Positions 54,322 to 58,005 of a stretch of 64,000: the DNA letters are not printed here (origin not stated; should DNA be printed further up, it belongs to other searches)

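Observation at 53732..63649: Compact hybrid NRPS-PKS island (PPTase / KS-AT*-T-TE / C'-A-T / MFS) bracketed by IS scars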

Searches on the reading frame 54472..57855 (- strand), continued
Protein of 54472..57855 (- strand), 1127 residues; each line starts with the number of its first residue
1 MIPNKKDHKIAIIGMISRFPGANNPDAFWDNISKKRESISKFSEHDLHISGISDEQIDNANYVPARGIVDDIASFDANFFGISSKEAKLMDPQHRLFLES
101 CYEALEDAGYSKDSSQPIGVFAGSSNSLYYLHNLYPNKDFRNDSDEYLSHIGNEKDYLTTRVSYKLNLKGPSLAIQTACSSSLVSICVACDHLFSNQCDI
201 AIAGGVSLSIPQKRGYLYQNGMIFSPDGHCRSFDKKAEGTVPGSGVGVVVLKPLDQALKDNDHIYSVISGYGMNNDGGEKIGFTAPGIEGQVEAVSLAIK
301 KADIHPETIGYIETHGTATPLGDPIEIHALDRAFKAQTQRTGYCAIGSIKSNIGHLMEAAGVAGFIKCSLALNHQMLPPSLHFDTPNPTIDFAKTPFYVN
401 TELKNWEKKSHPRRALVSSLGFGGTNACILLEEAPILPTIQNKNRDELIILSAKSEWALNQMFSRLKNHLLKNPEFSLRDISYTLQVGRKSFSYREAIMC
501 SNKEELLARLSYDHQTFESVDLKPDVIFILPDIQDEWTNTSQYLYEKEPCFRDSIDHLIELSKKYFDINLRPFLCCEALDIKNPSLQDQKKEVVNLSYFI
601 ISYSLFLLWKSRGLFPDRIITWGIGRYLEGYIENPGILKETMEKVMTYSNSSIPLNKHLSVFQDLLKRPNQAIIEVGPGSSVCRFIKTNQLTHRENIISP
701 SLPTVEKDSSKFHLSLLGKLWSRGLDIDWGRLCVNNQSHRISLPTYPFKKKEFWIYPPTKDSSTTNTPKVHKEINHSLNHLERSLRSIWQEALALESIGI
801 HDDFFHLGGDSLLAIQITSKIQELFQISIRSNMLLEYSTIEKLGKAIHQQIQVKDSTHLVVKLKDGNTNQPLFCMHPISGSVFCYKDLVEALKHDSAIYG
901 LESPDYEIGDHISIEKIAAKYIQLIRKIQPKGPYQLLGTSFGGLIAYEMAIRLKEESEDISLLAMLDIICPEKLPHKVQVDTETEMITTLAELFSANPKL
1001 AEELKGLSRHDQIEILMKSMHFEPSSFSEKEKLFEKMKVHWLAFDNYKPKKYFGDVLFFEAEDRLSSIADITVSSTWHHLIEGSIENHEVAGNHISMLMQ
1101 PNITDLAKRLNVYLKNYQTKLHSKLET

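Call 9: find_encoding_contigs(protein=P0001, flank=10000, max_places=4)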
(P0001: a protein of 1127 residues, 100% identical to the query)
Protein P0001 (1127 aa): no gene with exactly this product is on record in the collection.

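Call 22: find_encoding_contigs(protein=P0079, flank=10000, max_places=3)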
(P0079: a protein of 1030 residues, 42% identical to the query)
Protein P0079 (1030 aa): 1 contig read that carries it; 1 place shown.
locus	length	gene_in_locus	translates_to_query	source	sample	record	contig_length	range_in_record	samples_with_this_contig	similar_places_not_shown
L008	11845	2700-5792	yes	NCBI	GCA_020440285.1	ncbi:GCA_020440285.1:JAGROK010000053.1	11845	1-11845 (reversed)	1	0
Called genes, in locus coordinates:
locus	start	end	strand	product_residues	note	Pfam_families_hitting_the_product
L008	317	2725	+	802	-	PF00668:Condensation (faint), PF00501:AMP-binding, PF13193:AMP-binding_C (weak), PF00550:PP-binding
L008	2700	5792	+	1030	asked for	PF00109:ketoacyl-synt, PF00108:Thiolase_N (weak), PF02801:Ketoacyl-synt_C, PF16197:KAsynt_C_assoc, PF22336:RhiE-like_linker, PF22621:CurL-like_PKS_C, PF00550:PP-binding, PF00975:Thioesterase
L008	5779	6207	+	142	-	PF13924:Lipocalin_5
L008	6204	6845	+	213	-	PF22624:AASDHPPT_N, PF01648:ACPS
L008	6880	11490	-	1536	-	PF05593:RHS_repeat (weak), PF25023:TEN_YD-shell, PF05593:RHS_repeat, PF25023:TEN_YD-shell, PF05593:RHS_repeat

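Call 23: find_encoding_contigs(protein=P0039, flank=10000, max_places=3)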
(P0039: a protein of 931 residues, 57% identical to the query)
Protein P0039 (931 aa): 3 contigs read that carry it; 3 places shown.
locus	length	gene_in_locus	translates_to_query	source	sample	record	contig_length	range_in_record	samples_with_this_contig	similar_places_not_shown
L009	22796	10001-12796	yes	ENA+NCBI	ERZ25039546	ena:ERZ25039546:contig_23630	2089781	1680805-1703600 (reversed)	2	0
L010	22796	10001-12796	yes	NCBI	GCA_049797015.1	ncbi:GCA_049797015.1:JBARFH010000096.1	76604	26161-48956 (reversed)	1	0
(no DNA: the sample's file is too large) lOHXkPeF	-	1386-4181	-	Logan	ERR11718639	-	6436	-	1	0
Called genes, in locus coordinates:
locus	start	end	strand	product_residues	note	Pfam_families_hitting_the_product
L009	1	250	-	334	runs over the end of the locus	-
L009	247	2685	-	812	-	PF01588:tRNA_bind, PF03483:B3_4, PF03484:B5, PF17759:tRNA_synthFbeta, PF03147:FDX-ACB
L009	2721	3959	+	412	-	PF01476:LysM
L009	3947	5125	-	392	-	PF13173:AAA_14, PF13635:DUF4143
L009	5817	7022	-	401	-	PF07690:MFS_1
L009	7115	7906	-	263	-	PF01135:PCMT (weak), PF01209:Ubie_methyltran, PF02353:CMAS (weak), PF13489:Methyltransf_23, PF13847:Methyltransf_31, PF08241:Methyltransf_11, PF08242:Methyltransf_12, PF13649:Methyltransf_25, +2 more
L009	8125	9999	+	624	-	PF00501:AMP-binding, PF13193:AMP-binding_C, PF00550:PP-binding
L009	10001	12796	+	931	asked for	PF00109:ketoacyl-synt, PF02801:Ketoacyl-synt_C, PF16197:KAsynt_C_assoc, PF22336:RhiE-like_linker, PF22621:CurL-like_PKS_C, PF00550:PP-binding, PF00975:Thioesterase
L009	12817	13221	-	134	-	-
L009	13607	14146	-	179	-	-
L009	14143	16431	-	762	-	-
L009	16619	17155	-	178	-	-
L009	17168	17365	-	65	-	-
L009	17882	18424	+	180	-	-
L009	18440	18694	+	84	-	-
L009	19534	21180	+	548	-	PF00496:SBP_bac_5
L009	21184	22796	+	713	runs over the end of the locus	-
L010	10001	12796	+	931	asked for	PF00109:ketoacyl-synt, PF02801:Ketoacyl-synt_C, PF16197:KAsynt_C_assoc, PF22336:RhiE-like_linker, PF22621:CurL-like_PKS_C, PF00550:PP-binding, PF00975:Thioesterase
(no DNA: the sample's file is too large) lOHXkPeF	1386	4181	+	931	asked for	PF00109:ketoacyl-synt, PF02801:Ketoacyl-synt_C, PF16197:KAsynt_C_assoc, PF22336:RhiE-like_linker, PF22621:CurL-like_PKS_C, PF00550:PP-binding, PF00975:Thioesterase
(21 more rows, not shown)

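Call 24: find_encoding_contigs(protein=P0012, flank=10000, max_places=2)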
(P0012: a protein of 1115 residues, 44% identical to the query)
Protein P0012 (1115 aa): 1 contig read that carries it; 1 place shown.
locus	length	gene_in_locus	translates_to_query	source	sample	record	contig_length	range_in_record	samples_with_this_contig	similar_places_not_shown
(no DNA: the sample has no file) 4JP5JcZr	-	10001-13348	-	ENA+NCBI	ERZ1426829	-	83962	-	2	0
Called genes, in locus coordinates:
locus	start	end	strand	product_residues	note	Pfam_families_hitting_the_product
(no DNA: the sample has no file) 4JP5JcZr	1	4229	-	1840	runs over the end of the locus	PF05593:RHS_repeat (faint), PF25023:TEN_YD-shell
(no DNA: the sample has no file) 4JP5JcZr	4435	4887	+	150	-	-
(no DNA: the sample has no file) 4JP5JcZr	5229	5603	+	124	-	-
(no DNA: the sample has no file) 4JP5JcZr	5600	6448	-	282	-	-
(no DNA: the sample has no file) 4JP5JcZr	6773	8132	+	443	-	PF07690:MFS_1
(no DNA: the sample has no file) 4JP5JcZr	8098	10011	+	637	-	PF00501:AMP-binding, PF00550:PP-binding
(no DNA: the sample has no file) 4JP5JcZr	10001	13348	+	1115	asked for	PF00109:ketoacyl-synt, PF02801:Ketoacyl-synt_C, PF16197:KAsynt_C_assoc, PF22336:RhiE-like_linker, PF22621:CurL-like_PKS_C, PF00550:PP-binding, PF00975:Thioesterase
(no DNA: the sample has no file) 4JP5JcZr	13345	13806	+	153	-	PF13924:Lipocalin_5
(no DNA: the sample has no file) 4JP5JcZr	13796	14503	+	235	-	PF22624:AASDHPPT_N (faint), PF01648:ACPS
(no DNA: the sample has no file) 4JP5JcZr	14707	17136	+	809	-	PF12969:DUF3857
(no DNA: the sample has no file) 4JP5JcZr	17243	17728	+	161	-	-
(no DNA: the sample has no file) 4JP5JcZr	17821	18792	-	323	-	-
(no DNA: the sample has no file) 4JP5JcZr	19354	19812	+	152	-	-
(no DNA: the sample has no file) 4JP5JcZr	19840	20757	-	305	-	-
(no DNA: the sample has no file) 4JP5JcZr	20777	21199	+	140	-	-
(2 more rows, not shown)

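Call 25: find_encoding_contigs(protein=P0005, flank=10000, max_places=2)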
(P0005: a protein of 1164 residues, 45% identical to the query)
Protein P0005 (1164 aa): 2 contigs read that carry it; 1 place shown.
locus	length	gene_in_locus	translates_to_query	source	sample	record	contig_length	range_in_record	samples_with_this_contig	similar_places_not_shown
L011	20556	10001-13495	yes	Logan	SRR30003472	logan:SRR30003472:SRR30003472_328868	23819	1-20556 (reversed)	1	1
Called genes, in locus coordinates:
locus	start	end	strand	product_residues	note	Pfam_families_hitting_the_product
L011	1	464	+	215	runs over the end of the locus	-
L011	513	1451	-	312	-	PF05175:MTS (weak), PF01209:Ubie_methyltran, PF02353:CMAS, PF13489:Methyltransf_23, PF13847:Methyltransf_31, PF08241:Methyltransf_11, PF08242:Methyltransf_12, PF13649:Methyltransf_25, +6 more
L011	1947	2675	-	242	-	PF01223:Endonuclease_NS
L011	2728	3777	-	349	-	PF07889:DUF1664 (faint), PF24161:CCDC39 (faint), PF28175:T4SS_LegC2C7 (faint)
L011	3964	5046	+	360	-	-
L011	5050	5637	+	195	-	-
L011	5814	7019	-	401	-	PF07690:MFS_1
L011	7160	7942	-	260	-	PF05175:MTS, PF13489:Methyltransf_23, PF01209:Ubie_methyltran, PF13847:Methyltransf_31, PF02390:Methyltransf_4, PF08241:Methyltransf_11, PF08242:Methyltransf_12, PF13649:Methyltransf_25, +2 more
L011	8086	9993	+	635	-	PF00501:AMP-binding, PF00550:PP-binding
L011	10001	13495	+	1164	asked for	PF00109:ketoacyl-synt, PF02801:Ketoacyl-synt_C, PF16197:KAsynt_C_assoc, PF22336:RhiE-like_linker, PF22621:CurL-like_PKS_C, PF00698:Acyl_transf_1, PF00550:PP-binding, PF00975:Thioesterase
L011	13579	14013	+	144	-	-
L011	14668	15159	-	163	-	-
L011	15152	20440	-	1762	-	PF20148:DUF6531 (faint), PF25023:TEN_YD-shell, PF05593:RHS_repeat (weak), PF25023:TEN_YD-shell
